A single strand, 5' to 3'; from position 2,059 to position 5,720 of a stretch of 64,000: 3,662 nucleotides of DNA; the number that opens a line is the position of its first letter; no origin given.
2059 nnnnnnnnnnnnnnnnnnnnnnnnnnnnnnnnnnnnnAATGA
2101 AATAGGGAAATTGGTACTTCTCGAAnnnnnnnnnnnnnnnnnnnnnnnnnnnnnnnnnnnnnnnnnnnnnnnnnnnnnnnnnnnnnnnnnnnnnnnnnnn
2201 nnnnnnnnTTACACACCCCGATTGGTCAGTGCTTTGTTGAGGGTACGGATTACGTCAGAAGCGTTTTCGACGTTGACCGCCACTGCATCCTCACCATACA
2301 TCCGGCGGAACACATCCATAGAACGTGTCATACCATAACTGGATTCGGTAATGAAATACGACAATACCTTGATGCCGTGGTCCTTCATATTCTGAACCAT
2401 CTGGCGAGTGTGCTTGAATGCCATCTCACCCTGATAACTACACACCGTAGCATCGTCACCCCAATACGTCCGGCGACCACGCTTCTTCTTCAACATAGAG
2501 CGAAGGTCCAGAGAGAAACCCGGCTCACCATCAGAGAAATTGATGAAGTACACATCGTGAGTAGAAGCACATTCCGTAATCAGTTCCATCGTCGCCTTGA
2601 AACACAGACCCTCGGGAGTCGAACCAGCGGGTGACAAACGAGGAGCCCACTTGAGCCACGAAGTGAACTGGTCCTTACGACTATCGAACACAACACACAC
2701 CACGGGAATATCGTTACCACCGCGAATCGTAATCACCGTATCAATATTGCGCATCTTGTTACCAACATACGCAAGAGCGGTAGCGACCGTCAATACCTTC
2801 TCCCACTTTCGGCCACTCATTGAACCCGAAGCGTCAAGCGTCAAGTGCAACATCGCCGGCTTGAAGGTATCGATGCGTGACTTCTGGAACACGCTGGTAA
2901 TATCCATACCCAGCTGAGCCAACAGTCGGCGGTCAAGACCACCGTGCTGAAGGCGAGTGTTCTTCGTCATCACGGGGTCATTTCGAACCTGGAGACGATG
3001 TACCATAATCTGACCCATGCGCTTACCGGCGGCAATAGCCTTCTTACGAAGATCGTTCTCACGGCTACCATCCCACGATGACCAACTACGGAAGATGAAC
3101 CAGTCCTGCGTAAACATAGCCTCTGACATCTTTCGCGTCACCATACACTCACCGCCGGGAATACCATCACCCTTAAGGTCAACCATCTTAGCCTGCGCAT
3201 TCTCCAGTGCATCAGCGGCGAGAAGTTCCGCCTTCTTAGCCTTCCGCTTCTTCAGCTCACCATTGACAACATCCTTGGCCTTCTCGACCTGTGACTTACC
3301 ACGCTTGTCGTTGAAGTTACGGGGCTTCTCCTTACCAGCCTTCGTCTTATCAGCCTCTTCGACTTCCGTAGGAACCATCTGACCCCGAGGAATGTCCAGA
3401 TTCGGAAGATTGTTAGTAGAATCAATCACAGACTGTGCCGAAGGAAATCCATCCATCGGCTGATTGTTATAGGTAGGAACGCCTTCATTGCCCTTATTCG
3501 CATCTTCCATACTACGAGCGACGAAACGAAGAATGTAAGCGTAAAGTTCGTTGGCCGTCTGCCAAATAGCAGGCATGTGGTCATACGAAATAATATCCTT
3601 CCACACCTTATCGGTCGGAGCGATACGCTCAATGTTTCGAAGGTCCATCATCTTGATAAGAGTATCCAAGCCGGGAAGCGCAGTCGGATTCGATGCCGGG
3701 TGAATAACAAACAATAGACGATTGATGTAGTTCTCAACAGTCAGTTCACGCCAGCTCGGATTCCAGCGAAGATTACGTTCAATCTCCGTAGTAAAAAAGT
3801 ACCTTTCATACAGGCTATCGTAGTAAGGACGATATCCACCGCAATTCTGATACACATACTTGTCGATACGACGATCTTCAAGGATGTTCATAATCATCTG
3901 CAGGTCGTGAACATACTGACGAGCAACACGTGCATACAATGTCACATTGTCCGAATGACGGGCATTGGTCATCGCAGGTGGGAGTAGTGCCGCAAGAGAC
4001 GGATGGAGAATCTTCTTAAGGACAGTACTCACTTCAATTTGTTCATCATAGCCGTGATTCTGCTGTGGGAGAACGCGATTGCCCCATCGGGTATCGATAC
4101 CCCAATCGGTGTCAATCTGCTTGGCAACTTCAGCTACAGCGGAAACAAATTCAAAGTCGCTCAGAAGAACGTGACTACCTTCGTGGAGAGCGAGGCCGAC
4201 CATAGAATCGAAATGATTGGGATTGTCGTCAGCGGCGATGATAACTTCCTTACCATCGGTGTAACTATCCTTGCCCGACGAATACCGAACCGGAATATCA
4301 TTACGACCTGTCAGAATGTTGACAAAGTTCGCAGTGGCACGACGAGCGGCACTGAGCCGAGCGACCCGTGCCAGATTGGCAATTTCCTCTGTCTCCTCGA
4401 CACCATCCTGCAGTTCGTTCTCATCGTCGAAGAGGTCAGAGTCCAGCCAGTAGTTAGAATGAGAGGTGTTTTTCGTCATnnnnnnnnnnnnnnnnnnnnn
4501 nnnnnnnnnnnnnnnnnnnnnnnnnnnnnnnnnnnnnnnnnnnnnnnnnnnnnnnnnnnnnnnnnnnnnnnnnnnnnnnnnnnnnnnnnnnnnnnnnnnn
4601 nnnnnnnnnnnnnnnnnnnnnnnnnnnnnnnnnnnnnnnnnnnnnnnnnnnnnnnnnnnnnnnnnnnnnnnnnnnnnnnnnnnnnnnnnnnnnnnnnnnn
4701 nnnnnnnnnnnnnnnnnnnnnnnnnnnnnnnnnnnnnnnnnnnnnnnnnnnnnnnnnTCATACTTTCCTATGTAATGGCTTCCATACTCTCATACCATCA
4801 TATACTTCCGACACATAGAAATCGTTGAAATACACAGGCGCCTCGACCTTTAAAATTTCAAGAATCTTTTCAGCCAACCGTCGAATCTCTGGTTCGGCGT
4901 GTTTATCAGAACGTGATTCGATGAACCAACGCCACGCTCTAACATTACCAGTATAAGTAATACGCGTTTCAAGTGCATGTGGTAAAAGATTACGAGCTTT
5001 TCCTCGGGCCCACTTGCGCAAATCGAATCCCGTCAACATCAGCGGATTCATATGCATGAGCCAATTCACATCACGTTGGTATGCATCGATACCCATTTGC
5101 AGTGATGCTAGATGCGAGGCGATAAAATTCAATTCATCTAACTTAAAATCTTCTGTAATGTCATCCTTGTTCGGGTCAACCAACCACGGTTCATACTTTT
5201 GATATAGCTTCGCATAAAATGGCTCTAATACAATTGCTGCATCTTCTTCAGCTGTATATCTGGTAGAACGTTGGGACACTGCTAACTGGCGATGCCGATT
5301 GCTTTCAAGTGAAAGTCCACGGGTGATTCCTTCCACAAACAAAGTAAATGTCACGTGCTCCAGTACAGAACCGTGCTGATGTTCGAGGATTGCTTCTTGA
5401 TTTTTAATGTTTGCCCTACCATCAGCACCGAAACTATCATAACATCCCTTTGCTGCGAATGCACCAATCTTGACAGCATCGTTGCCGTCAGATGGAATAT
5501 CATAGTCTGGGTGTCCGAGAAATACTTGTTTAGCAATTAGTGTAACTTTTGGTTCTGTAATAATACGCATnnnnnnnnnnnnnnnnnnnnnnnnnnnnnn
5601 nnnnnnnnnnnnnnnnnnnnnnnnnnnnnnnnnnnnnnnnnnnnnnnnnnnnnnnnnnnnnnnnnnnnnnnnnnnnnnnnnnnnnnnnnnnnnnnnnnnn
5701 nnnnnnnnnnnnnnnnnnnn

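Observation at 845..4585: MoxR AAA+ / VWA pair bracketed by two copies of a covarying hairpin element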

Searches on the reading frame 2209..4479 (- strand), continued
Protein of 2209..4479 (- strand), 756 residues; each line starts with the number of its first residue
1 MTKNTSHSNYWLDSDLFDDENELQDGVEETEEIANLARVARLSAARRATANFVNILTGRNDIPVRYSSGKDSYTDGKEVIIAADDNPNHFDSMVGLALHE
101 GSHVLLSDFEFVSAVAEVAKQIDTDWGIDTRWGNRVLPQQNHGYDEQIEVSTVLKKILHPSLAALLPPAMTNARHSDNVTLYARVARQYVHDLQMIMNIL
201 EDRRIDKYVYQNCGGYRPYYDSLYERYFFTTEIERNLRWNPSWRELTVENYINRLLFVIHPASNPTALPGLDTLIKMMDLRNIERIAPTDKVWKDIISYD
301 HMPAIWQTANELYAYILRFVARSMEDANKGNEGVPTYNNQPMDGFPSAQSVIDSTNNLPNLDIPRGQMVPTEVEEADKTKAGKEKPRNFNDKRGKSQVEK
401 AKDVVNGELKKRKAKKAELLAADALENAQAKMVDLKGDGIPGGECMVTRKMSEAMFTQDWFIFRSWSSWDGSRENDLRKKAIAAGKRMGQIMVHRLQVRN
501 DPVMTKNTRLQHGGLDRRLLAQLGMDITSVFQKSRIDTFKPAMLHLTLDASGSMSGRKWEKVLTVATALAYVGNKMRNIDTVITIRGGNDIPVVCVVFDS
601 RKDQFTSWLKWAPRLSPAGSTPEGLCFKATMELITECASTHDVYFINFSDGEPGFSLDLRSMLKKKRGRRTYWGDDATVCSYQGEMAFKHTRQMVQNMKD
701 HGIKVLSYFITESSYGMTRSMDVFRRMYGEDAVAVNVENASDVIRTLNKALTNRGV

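Call 92: predict_structure(alignment_id=A3)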
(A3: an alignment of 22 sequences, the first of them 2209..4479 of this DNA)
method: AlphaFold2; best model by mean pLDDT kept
length: 756 residues; sequences in the alignment: 22
mean_pLDDT: 74.1   pTM: 0.51
mean pLDDT of the five models: 74.1, 73.7, 71.8, 71.1, 69.0
residues with pLDDT >= 90: 122; 70-90: 381; 50-70: 134; < 50: 119
segments of 3 or more residues with pLDDT < 50: 1-31, 33-47, 331-341, 411-414, 469-471, 501-514, 524-538, 661-676
pLDDT, mean of each block of 10 residues (from residue 1): 32 39 43 47 48 57 57 58 62 74 75 87 84 79 60 91 87 70 89 92 84 75 87 89 89 92 88 85 58 86 89 92 76 39 69 82 64 76 76 87 76 60 81 83 86 86 70 71 90 71 41 47 46 45 90 85 92 88 90 92 91 88 88 84 88 77 41 50 88 91 86 66 84 64 71 55
secondary structure, 60 per line:
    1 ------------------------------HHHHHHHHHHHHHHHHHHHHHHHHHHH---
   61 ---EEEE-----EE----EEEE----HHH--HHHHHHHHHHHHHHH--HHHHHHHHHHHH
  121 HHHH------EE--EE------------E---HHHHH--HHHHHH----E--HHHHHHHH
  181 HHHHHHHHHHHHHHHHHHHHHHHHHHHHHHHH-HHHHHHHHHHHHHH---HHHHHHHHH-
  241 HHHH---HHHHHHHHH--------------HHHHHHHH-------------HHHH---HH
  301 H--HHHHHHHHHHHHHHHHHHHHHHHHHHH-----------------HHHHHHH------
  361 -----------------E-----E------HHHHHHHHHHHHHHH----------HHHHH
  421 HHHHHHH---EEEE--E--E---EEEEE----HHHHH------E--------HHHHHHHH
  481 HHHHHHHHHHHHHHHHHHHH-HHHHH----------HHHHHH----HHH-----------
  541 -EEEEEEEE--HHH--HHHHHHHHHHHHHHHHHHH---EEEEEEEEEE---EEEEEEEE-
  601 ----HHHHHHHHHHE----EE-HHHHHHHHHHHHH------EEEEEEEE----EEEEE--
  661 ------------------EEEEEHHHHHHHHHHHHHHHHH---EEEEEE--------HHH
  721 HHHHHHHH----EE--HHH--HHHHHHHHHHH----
elements in order (helices of 4 or more, strands of 3 or more residues): H31-57 E64-67 E79-82 H92-106 H109-124 H153-157 H160-165 H173-212 H214-227 H231-239 H241-244 H248-256 H271-278 H292-295 H304-330 H348-354 H391-405 H416-427 E431-434 E444-448 H453-457 H473-500 H502-506 H517-522 E542-549 H557-575 E579-588 E592-599 H605-614 H623-635 E642-649 E654-658 E679-683 H684-700 E704-709 H718-728 H742-752

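Call 94: fold_search(model_id=the predicted structure, library=pdb)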
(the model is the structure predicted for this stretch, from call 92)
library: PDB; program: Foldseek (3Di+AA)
matches with E <= 10: 1059; with E <= 0.001: 95
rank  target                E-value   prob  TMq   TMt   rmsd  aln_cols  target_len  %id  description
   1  9qh6_G                2.2e-07  1.00  0.25  0.59   9.1       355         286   12  NorQ in complex with NorD VWA domain from Paracoccus denitrificans (released 2026-03-25)
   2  9qh8_G                7.9e-07  1.00  0.23  0.59   8.7       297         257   14  reduced NorQ-NorD VWA domain complex from Paracoccus denitrificans (released 2026-03-25)
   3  9qhe_G                5.4e-06  1.00  0.19  0.54   3.9       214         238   14  NorQD complex state 2 from Jhaorihella thermophila (released 2026-03-25)
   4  7n1o                  6.2e-06  1.00  0.21  0.57   3.3       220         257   13  The von Willebrand factor A domain of human capillary morphogenesis gene II, flexibly fused to the 1TEL crystallization  (released 2021-06-09)
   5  6tnj                  8.4e-06  1.00  0.21  0.50   8.3       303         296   11  Crystal structure of the vWF domain of the type V pili tip protein Mfa5 from Porphyromonas gingivalis (released 2020-12-02)
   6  7ba2_A                9.8e-06  1.00  0.21  0.35   8.4       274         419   12  D319A mutant of the PilB minor pilin from Streptococcus sanguinis (released 2021-04-28)
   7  6m3y                  1.3e-05  1.00  0.22  0.21   7.9       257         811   12  Crystal structure of pilus adhesin, SpaC from Lactobacillus rhamnosus GG - open conformation (released 2020-07-29)
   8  8ft6                  1.5e-05  1.00  0.21  0.58   3.2       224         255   12  The von Willebrand factor A domain of human capillary morphogenesis gene II, flexibly fused to the 1TEL crystallization  (released 2023-03-22)
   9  9doc                  1.6e-05  1.00  0.21  0.58   3.1       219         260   12  The von Willebrand factor A domain of human capillary morphogenesis gene II, flexibly fused to the 1TEL crystallization  (released 2024-11-06)
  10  6m48_B                1.6e-05  1.00  0.21  0.19   8.4       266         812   14  Crystal structure of pilus adhesin, SpaC from Lactobacillus rhamnosus GG - P21212 form (released 2020-07-29)
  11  8fz4_A                1.7e-05  1.00  0.20  0.77   3.2       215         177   12  The von Willebrand factor A domain of Anthrax toxin receptor 2 (released 2023-03-01)
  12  6fpy_B                1.9e-05  1.00  0.18  0.23   6.3       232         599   12  Inter-alpha-inhibitor heavy chain 1, wild type (released 2019-02-27)
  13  8ft8                  2.1e-05  1.00  0.21  0.57   3.1       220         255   14  The von Willebrand factor A domain of human capillary morphogenesis gene II, flexibly fused to the 1TEL crystallization  (released 2023-03-01)
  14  8fzu_C                2.2e-05  1.00  0.20  0.56   4.7       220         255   14  The von Willebrand factor A domain of human capillary morphogenesis gene II, flexibly fused to the 1TEL crystallizatio (released 2023-07-19)
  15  4f1j_A                2.2e-05  1.00  0.20  0.64   4.8       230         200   16  Crystal structure of the MG2+ loaded VWA domain of plasmodium falciparum trap protein (released 2013-01-30)
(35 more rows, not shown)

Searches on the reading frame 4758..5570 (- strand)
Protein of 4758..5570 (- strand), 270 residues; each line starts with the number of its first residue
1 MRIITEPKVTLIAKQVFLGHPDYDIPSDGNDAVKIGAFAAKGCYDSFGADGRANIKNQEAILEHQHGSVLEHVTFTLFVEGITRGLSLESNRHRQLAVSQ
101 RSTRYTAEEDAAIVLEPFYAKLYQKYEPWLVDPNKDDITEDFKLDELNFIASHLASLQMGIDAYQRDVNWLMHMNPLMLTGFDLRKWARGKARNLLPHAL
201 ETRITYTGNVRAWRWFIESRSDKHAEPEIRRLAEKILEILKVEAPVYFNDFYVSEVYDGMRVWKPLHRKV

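Call 7: search_protein_families(library=pfam, proteins=[window:4758-5570:-], max_evalue=0.01)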
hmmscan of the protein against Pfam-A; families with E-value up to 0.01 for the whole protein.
window:4758-5570:- (270 aa): 1 family
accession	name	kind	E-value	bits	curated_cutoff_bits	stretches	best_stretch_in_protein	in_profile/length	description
PF02511.20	Thy1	-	3.8e-36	125.1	24.8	1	31-246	8-191/191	Thymidylate synthase complementing protein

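Call 8: search_protein_families(library=phrogs, proteins=[window:4758-5570:-], max_evalue=0.001)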
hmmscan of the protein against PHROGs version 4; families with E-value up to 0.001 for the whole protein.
window:4758-5570:- (270 aa): 3 families
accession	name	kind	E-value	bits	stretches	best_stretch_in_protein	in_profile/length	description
phrog_85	-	DNA, RNA and nucleotide metabolism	5.8e-38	132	1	8-261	372-590/866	thymidylate synthase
phrog_10644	-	DNA, RNA and nucleotide metabolism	9.6e-09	36.5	1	188-245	91-148/160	thymidylate synthase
phrog_22708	-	DNA, RNA and nucleotide metabolism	1.7e-07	31.9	1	58-109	75-127/242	thymidylate synthase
